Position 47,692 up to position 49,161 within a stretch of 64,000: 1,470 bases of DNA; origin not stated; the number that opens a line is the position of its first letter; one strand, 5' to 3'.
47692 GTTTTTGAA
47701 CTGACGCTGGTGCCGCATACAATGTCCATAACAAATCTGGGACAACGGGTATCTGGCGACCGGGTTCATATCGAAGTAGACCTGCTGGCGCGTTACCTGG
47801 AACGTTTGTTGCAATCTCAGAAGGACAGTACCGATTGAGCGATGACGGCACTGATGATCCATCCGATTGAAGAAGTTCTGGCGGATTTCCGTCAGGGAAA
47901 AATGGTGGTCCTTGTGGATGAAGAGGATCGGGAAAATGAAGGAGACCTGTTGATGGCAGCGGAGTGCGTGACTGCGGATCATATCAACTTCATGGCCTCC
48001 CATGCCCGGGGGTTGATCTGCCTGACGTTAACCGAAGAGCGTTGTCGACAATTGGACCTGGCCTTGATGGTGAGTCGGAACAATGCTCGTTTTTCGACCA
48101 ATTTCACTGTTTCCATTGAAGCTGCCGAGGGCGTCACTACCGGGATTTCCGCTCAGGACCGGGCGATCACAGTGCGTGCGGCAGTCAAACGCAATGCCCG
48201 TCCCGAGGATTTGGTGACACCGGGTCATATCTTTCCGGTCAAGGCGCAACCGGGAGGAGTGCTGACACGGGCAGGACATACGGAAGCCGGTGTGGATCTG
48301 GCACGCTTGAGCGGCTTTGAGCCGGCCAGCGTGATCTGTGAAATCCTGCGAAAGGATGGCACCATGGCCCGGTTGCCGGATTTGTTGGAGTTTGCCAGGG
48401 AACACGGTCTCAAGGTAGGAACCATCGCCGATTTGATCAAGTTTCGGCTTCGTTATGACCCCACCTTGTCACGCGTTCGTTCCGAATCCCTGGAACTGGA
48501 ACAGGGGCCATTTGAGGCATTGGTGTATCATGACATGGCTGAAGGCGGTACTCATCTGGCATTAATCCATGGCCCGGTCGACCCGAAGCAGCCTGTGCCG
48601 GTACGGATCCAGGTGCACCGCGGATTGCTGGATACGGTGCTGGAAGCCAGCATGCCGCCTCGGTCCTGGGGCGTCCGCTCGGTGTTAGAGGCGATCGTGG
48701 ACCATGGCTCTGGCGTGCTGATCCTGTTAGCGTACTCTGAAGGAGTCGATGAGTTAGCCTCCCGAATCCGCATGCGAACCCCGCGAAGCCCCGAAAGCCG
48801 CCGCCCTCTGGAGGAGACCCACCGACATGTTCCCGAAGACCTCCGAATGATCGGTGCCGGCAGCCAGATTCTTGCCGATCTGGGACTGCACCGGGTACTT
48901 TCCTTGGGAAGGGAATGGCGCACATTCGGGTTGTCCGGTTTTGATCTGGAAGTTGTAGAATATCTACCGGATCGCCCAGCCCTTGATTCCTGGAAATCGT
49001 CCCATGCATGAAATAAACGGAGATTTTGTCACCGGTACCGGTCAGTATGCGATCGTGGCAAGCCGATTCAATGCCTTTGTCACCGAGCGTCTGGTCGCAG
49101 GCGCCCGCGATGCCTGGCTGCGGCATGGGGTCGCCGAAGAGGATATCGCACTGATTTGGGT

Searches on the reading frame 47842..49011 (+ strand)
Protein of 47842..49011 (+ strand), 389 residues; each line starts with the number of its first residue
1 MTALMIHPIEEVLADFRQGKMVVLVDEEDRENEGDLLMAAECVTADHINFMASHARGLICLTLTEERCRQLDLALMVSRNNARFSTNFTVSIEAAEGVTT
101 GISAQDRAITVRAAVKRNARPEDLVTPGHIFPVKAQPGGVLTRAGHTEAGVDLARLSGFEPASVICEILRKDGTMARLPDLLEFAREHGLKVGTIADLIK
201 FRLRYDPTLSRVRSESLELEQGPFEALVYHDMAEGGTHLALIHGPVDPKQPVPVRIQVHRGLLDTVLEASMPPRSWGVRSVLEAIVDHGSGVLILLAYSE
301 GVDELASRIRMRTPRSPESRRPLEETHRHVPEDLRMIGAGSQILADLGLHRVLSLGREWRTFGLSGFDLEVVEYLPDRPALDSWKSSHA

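Call 23: search_protein_families(library=pfam, proteins=[window:47842-49011:+], max_evalue=0.001)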
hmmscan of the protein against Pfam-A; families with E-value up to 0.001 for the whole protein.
window:47842-49011:+ (389 aa): 2 families
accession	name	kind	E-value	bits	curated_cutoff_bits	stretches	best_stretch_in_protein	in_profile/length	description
PF00926.24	DHBP_synthase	-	1.1e-84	283.2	26.4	1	10-200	1-190/191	3,4-dihydroxy-2-butanone 4-phosphate synthase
PF00925.25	GTP_cyclohydro2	-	6.6e-23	81.5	23.3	1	214-376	5-165/165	GTP cyclohydrolase II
